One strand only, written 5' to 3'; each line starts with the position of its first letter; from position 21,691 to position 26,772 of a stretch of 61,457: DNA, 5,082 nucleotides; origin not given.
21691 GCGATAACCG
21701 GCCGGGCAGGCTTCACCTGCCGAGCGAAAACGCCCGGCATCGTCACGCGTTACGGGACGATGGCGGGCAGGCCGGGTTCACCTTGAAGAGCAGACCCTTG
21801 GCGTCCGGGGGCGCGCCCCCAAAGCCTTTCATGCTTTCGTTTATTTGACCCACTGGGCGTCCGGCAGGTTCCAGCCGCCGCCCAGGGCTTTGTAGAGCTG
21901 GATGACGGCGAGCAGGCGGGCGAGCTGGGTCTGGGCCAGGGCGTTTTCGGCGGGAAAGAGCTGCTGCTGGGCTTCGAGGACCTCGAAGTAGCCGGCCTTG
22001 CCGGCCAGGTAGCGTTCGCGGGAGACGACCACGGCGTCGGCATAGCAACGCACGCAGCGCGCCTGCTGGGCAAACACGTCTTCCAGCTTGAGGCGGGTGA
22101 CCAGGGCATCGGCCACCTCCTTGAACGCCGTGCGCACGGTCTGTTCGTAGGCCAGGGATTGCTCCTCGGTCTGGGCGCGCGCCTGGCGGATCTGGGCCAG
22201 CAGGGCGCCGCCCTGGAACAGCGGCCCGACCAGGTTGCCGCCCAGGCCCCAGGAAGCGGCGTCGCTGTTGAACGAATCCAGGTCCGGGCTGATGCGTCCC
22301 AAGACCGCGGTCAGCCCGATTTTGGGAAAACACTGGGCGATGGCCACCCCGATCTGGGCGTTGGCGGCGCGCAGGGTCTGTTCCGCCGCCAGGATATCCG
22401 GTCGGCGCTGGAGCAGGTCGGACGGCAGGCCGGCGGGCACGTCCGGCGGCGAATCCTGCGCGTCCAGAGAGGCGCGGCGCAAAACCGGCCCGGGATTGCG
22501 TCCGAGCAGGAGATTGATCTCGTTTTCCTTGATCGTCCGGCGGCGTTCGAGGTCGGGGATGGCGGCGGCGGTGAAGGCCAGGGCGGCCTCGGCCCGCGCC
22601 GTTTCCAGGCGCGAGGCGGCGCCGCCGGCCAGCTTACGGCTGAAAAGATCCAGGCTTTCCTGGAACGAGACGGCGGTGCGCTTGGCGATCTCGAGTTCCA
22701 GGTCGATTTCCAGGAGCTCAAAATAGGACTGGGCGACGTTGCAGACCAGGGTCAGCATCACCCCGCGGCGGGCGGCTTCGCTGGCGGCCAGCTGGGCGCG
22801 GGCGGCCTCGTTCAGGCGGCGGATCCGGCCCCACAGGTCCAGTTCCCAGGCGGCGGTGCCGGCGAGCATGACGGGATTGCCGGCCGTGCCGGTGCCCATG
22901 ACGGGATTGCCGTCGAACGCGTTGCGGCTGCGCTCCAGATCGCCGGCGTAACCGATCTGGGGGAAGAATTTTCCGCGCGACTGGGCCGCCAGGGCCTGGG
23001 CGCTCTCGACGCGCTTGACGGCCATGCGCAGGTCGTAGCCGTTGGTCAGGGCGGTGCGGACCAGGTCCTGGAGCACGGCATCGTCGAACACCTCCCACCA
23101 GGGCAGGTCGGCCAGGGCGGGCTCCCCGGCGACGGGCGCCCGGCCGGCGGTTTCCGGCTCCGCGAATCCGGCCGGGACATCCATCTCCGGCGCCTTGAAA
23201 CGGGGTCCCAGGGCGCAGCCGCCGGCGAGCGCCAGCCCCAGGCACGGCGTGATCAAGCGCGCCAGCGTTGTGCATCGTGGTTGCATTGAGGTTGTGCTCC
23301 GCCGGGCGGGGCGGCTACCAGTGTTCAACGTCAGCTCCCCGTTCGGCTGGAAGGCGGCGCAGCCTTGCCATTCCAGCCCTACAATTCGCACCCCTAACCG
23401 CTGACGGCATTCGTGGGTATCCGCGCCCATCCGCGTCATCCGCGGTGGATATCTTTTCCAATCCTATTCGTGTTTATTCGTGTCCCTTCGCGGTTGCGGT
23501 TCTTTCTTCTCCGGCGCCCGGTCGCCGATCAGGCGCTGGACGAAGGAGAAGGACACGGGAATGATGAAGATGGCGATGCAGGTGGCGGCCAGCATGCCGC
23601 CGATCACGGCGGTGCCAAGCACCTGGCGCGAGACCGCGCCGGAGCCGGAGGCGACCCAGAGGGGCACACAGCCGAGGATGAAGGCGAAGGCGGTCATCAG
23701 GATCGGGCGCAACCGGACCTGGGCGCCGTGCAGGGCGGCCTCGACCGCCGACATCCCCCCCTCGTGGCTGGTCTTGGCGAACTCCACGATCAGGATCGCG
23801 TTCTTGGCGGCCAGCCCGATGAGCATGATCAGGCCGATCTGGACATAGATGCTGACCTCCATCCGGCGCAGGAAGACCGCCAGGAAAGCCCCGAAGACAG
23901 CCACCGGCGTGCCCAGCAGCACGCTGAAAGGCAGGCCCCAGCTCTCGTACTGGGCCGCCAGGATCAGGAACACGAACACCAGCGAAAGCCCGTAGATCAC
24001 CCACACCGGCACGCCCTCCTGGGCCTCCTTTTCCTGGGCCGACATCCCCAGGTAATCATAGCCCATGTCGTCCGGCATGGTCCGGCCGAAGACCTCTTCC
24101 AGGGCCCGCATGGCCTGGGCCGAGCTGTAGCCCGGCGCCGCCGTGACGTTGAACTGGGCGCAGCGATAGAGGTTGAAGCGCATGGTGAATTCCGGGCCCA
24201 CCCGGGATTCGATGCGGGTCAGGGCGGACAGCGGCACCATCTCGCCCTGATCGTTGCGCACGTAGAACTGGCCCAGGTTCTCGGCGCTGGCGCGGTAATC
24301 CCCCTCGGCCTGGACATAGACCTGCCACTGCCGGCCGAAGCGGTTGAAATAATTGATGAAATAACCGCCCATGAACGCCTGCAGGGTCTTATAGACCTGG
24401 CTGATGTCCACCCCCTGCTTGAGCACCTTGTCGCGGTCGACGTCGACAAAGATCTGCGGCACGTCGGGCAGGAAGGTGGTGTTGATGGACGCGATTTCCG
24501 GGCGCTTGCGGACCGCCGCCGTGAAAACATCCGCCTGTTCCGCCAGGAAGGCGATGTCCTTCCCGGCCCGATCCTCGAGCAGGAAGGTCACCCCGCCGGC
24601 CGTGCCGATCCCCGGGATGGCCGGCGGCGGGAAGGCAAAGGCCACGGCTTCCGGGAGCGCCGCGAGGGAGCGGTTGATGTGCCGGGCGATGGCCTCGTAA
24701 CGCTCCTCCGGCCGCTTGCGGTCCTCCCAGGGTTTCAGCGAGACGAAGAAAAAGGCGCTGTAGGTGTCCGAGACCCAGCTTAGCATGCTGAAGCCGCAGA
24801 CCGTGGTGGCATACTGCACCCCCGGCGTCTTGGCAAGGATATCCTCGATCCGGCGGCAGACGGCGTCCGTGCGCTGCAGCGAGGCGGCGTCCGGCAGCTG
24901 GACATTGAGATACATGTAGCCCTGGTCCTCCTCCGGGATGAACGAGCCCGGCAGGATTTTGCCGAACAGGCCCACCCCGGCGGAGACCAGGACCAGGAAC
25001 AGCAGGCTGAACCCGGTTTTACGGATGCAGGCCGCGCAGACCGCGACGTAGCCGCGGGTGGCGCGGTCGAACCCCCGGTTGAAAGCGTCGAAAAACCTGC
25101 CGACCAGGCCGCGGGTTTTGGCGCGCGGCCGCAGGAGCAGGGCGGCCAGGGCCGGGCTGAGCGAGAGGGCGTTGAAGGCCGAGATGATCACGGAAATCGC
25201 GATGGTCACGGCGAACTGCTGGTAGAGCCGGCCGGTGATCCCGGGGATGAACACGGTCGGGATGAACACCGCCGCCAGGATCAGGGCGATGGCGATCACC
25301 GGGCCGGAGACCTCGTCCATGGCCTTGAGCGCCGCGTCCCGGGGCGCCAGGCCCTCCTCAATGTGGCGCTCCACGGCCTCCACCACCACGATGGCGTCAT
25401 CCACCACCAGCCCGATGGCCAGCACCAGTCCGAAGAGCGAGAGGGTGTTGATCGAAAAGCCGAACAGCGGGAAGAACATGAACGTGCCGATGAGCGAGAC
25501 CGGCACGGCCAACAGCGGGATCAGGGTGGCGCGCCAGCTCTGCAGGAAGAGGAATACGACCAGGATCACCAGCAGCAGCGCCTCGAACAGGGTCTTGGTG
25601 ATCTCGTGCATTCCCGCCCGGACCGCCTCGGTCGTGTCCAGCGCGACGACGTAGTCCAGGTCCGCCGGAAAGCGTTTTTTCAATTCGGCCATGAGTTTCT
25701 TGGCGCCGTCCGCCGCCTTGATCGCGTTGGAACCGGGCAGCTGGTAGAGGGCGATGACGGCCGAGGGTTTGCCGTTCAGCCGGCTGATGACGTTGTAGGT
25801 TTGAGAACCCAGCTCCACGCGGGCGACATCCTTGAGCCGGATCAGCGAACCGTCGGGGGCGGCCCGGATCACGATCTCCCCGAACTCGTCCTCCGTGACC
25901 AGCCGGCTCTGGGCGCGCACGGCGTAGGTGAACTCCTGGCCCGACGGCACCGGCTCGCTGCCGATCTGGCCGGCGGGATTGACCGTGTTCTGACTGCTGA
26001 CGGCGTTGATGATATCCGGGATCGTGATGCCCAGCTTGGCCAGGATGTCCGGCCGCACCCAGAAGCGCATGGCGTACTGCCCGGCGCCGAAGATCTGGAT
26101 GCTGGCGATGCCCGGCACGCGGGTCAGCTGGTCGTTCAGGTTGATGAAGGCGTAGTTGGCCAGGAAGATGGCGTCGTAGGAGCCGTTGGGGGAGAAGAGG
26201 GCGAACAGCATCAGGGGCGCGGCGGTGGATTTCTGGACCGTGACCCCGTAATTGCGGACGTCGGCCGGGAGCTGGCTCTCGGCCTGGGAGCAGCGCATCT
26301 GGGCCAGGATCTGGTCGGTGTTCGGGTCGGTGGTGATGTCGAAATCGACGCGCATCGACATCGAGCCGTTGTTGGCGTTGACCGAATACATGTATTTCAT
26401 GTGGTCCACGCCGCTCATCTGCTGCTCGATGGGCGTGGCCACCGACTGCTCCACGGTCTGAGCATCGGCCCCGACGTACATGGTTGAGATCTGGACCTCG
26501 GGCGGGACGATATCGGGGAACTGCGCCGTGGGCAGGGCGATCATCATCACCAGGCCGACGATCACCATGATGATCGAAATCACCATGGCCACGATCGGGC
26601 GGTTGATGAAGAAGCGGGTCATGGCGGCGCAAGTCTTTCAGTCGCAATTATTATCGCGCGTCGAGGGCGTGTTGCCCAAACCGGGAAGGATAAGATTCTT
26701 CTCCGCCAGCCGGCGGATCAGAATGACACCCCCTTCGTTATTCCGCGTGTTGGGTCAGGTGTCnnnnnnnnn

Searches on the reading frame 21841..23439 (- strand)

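Call 74: search_protein_families(library=pfam, proteins=[window:21841-23439:-], max_evalue=0.00001)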
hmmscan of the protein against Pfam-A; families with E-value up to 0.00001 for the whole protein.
window:21841-23439:- (532 aa): 1 family
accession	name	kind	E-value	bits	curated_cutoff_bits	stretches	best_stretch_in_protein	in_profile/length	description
PF02321.23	OEP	-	2e-45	155.4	22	2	341-520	7-187/187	Outer membrane efflux protein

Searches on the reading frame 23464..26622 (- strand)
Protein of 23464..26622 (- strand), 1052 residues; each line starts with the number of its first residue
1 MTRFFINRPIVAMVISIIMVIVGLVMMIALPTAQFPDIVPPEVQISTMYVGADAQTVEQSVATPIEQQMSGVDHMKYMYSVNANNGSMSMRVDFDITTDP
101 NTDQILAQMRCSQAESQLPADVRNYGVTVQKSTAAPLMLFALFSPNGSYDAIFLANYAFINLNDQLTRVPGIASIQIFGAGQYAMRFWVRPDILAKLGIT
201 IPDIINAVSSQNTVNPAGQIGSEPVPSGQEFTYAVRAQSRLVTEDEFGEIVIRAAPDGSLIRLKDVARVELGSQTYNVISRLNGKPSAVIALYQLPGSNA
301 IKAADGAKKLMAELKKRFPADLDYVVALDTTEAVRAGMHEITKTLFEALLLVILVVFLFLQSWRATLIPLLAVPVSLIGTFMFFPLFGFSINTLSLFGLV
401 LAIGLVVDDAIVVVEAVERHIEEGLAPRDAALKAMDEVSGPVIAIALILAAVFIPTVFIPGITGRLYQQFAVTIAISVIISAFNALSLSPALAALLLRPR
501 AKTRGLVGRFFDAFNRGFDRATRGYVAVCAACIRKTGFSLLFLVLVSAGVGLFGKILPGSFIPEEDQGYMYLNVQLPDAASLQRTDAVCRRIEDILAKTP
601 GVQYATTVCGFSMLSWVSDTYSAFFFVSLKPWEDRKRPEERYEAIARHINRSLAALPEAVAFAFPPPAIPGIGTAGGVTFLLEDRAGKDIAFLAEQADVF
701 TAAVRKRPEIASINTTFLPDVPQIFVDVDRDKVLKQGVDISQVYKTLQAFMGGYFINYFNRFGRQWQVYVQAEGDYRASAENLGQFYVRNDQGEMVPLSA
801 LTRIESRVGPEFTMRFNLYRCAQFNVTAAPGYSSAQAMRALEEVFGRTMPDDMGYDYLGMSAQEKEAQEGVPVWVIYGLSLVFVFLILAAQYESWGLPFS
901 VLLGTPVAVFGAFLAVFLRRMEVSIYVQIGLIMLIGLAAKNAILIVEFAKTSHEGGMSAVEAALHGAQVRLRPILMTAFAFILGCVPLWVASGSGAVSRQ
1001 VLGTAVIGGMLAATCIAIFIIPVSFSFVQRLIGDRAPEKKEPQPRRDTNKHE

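Call 74: search_protein_families(library=pfam, proteins=[window:23464-26622:-], max_evalue=0.00001)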
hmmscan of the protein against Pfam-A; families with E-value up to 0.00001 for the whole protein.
window:23464-26622:- (1052 aa): 2 families
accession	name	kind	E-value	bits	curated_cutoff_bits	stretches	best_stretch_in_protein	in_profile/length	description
PF00873.25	ACR_tran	-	0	1073.2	28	1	1-1028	1-1020/1021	AcrB/AcrD/AcrF family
PF03176.21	MMPL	-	1e-09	38.3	20.5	1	331-499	135-305/333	MMPL family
